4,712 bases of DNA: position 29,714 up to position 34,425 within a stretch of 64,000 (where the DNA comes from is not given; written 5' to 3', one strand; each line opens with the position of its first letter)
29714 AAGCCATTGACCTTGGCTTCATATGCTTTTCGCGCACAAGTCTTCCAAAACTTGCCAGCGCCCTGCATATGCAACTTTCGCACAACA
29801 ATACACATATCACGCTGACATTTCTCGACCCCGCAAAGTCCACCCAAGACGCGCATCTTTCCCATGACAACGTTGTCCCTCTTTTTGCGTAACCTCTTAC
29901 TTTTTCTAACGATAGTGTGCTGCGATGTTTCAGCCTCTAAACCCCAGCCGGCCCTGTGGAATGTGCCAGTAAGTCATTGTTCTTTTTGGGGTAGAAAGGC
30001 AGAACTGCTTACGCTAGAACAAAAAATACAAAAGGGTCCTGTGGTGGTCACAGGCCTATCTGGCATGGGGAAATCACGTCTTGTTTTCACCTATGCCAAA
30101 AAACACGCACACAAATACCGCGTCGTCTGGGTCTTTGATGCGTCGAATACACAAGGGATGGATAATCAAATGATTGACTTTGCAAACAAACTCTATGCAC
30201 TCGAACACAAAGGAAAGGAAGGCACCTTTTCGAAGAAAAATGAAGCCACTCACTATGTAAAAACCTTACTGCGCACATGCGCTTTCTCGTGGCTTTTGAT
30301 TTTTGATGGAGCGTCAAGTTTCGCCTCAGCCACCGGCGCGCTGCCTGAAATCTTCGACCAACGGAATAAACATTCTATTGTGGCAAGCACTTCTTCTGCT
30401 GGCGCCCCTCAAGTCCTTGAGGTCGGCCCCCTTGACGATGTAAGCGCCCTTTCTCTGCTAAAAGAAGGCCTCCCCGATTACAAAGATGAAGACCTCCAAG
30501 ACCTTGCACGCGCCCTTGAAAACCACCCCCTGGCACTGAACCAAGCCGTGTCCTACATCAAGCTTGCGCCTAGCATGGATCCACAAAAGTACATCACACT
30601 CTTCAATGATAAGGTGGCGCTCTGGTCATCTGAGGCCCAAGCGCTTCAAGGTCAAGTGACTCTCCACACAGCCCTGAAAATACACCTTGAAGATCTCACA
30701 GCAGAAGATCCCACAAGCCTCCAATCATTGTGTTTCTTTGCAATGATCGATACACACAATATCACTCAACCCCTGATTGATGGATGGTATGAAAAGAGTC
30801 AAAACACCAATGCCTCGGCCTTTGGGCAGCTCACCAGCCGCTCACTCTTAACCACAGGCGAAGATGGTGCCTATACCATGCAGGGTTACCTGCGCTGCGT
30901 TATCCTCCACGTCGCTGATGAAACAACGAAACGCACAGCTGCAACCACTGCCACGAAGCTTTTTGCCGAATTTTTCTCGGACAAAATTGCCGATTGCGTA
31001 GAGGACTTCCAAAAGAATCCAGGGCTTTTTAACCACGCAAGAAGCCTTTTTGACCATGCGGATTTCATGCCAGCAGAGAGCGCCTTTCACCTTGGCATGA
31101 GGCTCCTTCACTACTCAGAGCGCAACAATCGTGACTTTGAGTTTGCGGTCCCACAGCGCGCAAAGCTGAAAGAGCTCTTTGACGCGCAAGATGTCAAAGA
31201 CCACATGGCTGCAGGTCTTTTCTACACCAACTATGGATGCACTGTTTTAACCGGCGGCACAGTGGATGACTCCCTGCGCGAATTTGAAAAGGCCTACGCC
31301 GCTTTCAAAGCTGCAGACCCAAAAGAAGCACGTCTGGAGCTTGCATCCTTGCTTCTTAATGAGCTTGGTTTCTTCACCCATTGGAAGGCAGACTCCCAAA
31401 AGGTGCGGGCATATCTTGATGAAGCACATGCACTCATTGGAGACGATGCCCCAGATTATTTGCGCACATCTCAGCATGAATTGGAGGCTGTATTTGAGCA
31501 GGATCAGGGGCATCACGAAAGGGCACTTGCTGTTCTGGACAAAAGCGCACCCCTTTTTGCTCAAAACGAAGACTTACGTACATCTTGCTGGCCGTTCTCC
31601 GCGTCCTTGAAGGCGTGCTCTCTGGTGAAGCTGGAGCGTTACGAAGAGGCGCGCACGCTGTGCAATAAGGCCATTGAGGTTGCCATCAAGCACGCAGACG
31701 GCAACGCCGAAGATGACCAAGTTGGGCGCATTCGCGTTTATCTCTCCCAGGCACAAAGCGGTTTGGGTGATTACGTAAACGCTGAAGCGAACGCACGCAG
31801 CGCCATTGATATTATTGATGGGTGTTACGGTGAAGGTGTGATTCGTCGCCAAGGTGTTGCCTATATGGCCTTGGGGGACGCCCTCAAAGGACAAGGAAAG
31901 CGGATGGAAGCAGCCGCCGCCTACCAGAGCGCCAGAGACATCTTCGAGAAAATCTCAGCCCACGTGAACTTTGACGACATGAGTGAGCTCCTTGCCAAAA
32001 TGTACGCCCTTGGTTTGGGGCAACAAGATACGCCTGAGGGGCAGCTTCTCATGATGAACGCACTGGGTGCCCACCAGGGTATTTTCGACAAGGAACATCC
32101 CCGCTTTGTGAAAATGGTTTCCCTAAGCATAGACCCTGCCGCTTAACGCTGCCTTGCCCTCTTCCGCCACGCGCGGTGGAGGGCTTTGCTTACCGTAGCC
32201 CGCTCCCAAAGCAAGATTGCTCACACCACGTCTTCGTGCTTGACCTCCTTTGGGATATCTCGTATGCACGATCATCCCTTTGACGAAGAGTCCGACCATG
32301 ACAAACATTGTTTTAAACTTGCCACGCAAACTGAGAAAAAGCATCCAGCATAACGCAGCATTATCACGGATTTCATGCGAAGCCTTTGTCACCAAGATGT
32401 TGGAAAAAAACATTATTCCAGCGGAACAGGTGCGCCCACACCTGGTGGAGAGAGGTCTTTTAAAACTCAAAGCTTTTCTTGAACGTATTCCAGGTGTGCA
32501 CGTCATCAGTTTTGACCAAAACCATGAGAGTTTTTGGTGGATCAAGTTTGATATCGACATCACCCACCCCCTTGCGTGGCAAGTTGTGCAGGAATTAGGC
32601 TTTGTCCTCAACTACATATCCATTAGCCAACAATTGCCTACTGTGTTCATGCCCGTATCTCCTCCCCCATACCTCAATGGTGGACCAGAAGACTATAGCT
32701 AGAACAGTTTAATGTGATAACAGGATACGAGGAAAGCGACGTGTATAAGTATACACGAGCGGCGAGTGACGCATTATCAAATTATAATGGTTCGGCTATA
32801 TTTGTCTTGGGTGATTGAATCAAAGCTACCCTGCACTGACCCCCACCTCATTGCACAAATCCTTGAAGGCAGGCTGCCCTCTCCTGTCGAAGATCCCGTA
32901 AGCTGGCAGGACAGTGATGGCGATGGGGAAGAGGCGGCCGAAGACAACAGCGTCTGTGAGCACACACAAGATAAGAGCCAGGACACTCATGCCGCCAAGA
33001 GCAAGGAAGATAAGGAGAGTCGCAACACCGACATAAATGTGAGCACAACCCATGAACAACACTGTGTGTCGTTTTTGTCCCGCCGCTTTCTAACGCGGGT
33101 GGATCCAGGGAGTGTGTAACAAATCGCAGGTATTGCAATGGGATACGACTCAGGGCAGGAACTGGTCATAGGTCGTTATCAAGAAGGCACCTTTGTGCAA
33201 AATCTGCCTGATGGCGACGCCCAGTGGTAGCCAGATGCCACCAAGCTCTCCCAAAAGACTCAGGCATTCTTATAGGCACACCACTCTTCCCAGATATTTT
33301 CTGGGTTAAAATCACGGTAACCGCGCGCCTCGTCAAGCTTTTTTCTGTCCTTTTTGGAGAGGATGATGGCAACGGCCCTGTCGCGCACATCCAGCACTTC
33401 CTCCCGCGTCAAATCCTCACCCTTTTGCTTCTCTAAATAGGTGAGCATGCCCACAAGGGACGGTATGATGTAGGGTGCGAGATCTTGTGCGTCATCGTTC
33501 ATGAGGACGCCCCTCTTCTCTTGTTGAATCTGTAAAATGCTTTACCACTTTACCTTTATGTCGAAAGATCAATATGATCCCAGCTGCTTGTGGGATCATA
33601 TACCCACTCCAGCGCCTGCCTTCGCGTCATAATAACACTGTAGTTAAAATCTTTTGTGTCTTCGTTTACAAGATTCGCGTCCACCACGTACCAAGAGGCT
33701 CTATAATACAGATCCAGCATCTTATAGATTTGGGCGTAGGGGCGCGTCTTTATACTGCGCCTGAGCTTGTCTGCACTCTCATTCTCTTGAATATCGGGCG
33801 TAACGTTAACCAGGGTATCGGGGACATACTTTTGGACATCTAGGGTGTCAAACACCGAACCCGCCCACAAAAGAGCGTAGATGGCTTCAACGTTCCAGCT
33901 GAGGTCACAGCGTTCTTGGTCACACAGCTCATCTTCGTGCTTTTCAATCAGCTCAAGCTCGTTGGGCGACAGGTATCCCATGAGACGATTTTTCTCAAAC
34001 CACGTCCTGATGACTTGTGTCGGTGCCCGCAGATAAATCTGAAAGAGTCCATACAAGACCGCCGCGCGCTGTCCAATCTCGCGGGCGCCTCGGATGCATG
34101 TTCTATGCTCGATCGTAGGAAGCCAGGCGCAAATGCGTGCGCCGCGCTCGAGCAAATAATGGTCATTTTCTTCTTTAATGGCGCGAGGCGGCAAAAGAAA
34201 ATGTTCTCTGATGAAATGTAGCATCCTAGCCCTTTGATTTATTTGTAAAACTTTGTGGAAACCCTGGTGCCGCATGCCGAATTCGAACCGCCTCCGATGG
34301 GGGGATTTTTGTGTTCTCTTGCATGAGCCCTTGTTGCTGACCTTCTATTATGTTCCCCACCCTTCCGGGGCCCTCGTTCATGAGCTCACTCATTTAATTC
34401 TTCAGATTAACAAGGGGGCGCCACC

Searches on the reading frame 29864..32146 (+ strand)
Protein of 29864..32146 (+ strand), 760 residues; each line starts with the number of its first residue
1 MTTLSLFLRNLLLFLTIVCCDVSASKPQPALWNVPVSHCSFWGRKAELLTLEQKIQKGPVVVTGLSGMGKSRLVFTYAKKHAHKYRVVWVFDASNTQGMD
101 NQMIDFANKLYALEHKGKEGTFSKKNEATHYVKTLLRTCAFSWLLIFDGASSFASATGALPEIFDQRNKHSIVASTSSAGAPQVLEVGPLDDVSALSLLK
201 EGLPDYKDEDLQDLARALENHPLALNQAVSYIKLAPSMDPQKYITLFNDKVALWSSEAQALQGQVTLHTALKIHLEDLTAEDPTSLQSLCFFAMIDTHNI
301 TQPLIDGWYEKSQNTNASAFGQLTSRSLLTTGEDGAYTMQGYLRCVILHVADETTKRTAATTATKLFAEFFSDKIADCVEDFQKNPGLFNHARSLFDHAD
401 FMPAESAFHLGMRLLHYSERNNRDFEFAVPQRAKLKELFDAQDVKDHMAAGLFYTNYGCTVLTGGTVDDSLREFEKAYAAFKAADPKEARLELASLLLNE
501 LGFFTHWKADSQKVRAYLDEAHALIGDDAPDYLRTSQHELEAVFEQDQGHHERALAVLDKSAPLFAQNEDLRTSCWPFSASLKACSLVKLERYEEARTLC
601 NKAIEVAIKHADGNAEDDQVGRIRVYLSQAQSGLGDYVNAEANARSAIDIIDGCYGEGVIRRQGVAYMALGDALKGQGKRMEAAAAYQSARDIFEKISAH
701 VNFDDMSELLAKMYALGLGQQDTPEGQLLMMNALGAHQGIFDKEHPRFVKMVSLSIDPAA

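Call 10: search_protein_families(library=pfam, proteins=[window:29864-32146:+], max_evalue=0.01)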
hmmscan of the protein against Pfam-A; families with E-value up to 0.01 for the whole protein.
window:29864-32146:+ (760 aa): 10 families
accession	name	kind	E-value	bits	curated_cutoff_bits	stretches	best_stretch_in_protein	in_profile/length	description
PF13424.12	TPR_12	-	6.8e-09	36.2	30.1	1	587-650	13-74/77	Tetratricopeptide repeat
PF07719.23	TPR_2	-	6.2e-05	23.3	27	0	582-606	6-30/34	Tetratricopeptide repeat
PF13401.12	AAA_22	-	0.00015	22.5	27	1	56-164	4-105/130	AAA domain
PF13191.12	AAA_16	-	0.00052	21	32.6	1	42-93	3-58/167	AAA ATPase domain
PF13173.12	AAA_14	-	0.0017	18.8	27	0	58-180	3-101/129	AAA domain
PF00515.34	TPR_1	-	0.002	18.3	27.8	0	583-606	7-30/34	Tetratricopeptide repeat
PF20703.3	nSTAND1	-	0.0022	18.2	27.1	1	40-75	15-51/379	Novel STAND NTPase 1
PF01637.24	ATPase_2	-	0.0027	18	33.2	1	41-97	1-61/225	ATPase domain predominantly from Archaea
PF13374.12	TPR_10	-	0.003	17.9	27.5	0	584-609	9-34/42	Tetratricopeptide repeat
PF25201.1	nSTAND6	-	0.0058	17.1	27.7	0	42-101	2-62/148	Novel STAND NTPase 6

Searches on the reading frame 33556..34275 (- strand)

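Call 10: search_protein_families(library=pfam, proteins=[window:33556-34275:-], max_evalue=0.01)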
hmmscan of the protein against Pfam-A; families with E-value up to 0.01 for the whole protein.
window:33556-34275:- (239 aa): 1 family
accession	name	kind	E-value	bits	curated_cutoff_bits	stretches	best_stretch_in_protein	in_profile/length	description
PF14094.11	DUF4272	-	2e-31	109.2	27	1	38-235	6-208/208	Domain of unknown function (DUF4272)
